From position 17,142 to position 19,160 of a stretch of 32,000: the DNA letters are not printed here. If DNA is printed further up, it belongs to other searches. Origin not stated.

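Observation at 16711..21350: A ~4.5-kb defence-like gene block interrupts the histidine biosynthesis cluster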

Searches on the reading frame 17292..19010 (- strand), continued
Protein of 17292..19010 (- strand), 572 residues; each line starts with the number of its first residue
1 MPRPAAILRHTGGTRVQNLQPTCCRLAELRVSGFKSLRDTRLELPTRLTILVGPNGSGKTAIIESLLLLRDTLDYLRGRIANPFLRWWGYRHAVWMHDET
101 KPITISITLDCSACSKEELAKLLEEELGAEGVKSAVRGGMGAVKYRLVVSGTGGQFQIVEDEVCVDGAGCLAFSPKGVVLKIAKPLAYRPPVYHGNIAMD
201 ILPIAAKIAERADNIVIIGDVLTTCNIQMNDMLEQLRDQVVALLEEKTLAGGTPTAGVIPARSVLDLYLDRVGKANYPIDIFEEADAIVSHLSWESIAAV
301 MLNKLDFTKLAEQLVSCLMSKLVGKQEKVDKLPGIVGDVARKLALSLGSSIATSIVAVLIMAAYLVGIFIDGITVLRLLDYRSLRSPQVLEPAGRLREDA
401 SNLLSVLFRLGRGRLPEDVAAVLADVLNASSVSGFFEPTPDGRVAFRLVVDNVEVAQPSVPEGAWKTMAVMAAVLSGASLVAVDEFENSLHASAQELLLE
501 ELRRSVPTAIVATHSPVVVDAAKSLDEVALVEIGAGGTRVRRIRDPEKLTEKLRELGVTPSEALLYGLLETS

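Call 90: search_protein_families(library=pfam, proteins=[L097:2440-3507:-, L102:4727-5794:-, L102:8480-9592:+, L102:1594-2778:-, L105:3283-4494:+, L127:1089-2303:+, L111:7100-8257:-, L111:8618-9790:+, L107:208-1284:+, L106:6217-7644:+], max_evalue=0.0001)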
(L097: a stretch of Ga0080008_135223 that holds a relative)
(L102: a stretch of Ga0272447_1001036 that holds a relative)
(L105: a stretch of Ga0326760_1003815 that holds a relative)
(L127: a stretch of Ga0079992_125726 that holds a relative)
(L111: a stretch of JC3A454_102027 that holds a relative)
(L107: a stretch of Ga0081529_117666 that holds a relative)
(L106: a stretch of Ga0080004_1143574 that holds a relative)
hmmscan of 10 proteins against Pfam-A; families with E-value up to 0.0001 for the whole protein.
L097:2440-3507:- (356 aa): 1 family
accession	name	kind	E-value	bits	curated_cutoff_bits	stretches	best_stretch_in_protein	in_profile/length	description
PF00291.31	PALP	-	2.7e-62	211.2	35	1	66-340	4-294/295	Pyridoxal-phosphate dependent enzyme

L102:4727-5794:- (356 aa): 1 family
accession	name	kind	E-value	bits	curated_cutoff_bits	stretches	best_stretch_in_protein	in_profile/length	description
PF00291.31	PALP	-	5e-61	207.1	35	1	66-340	4-294/295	Pyridoxal-phosphate dependent enzyme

L102:8480-9592:+ (371 aa): 2 families
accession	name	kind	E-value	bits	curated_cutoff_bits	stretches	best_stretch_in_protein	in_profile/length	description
PF01637.24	ATPase_2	-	3.6e-20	73.2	33.2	1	26-256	1-224/225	ATPase domain predominantly from Archaea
PF13191.12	AAA_16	-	6.2e-06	27.2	32.6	1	25-155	1-141/167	AAA ATPase domain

L102:1594-2778:- (395 aa): 3 families
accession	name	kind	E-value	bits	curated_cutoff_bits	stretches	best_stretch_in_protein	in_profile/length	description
PF01855.24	POR_N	-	2.1e-68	231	27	1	33-260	1-223/231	Pyruvate flavodoxin/ferredoxin oxidoreductase, thiamine diP-bdg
PF17147.9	PFOR_II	-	1.4e-18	67.5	27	1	291-384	1-101/102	Pyruvate:ferredoxin oxidoreductase core domain II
PF02780.25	Transketolase_C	-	2.8e-06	27.7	25.9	1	290-351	9-70/124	Transketolase, C-terminal domain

L105:3283-4494:+ (404 aa): 2 families
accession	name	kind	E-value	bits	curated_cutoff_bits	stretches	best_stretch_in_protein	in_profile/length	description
PF01637.24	ATPase_2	-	2.7e-21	76.9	33.2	1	60-289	1-224/225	ATPase domain predominantly from Archaea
PF13191.12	AAA_16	-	3.5e-06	28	32.6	1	59-189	1-141/167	AAA ATPase domain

L127:1089-2303:+ (405 aa): 3 families
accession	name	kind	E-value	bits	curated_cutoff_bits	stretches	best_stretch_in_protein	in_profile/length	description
PF01637.24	ATPase_2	-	2e-18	67.5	33.2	1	60-290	1-224/225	ATPase domain predominantly from Archaea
PF13191.12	AAA_16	-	3.2e-06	28.2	32.6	1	59-189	1-141/167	AAA ATPase domain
PF13401.12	AAA_22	-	4.5e-05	24.2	27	0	83-205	7-109/130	AAA domain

L111:7100-8257:- (386 aa): 2 families
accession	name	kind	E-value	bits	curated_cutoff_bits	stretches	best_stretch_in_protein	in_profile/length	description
PF02687.27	FtsX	-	1.7e-17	64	25.5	1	257-379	2-120/120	FtsX-like permease C-terminal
PF12704.14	MacB_PCD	-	2.8e-07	31.4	27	1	19-227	1-206/207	MacB-like periplasmic core domain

L111:8618-9790:+ (391 aa): 0 families

L107:208-1284:+ (359 aa): 6 families
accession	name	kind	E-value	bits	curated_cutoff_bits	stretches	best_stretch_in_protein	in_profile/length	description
PF01494.25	FAD_binding_3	-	2.3e-15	57.1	22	1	2-159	2-183/349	FAD binding domain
PF12831.13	FAD_oxidored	-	6.2e-09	36.1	27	1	3-108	1-104/416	FAD dependent oxidoreductase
PF07992.20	Pyr_redox_2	-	3.9e-06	26.9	26.1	1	2-44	1-38/291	Pyridine nucleotide-disulphide oxidoreductase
PF01266.30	DAO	-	6.7e-06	26.3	27.9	0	3-36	1-35/353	FAD dependent oxidoreductase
PF00890.30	FAD_binding_2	-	9.6e-06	25.5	20.4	1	3-32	1-30/414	FAD binding domain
PF03486.20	HI0933_like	-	5.9e-05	23.1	50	0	3-39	2-38/244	HI0933-like protein Rossmann domain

L106:6217-7644:+ (476 aa): 11 families
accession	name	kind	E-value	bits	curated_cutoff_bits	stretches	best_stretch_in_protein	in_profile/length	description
PF07669.17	Eco57I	-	1.4e-24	87.6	25.3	1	82-200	57-171/171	Eco57I restriction-modification methylase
PF02384.22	N6_Mtase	-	5.3e-12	46.1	20.4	1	6-214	20-232/311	N-6 DNA Methylase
PF13847.12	Methyltransf_31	-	9.9e-12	45.2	27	1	36-176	4-114/145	Methyltransferase domain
PF05175.20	MTS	-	7.2e-10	39.2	23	1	35-169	31-142/170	Methyltransferase small domain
PF13649.12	Methyltransf_25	-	1.3e-09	39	27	1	39-139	1-93/97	Methyltransferase domain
PF13489.12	Methyltransf_23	-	1.1e-08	35.4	27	1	25-172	14-123/164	Methyltransferase domain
PF00398.26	RrnaAD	-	1.9e-08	34.2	24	1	32-104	27-92/263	Ribosomal RNA adenine dimethylase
PF08242.18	Methyltransf_12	-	3.5e-08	34.5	30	1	40-136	1-89/98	Methyltransferase domain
PF01170.24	UPF0020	-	1.7e-07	31.6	22.3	1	50-145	44-158/197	RMKL-like, methyltransferase domain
PF12950.13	TaqI_C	-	6.7e-07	30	26.5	1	346-459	15-116/118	TaqI-like C-terminal specificity domain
PF08241.18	Methyltransf_11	-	1.9e-06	28.8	21.2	0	40-115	1-67/95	Methyltransferase domain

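Call 96: find_encoding_contigs(protein=P0164, flank=8000, max_places=3)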
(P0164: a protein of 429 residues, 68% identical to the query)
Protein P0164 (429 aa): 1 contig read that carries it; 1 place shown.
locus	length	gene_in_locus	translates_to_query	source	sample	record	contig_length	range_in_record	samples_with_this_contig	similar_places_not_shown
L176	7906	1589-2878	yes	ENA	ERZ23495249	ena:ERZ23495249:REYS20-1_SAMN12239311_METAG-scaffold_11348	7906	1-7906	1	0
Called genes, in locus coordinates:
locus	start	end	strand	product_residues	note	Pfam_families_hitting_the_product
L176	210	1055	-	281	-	PF00156:Pribosyltran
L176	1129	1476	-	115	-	-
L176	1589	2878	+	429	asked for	PF02463:SMC_N (weak), PF13175:AAA_15 (weak), PF13476:AAA_23, PF13304:AAA_21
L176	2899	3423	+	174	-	-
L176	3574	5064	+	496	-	PF02844:GARS_N, PF01071:GARS_A, PF02843:GARS_C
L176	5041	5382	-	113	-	-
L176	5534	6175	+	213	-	PF14947:HTH_45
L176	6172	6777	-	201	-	PF01914:MarC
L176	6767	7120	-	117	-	-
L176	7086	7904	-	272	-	?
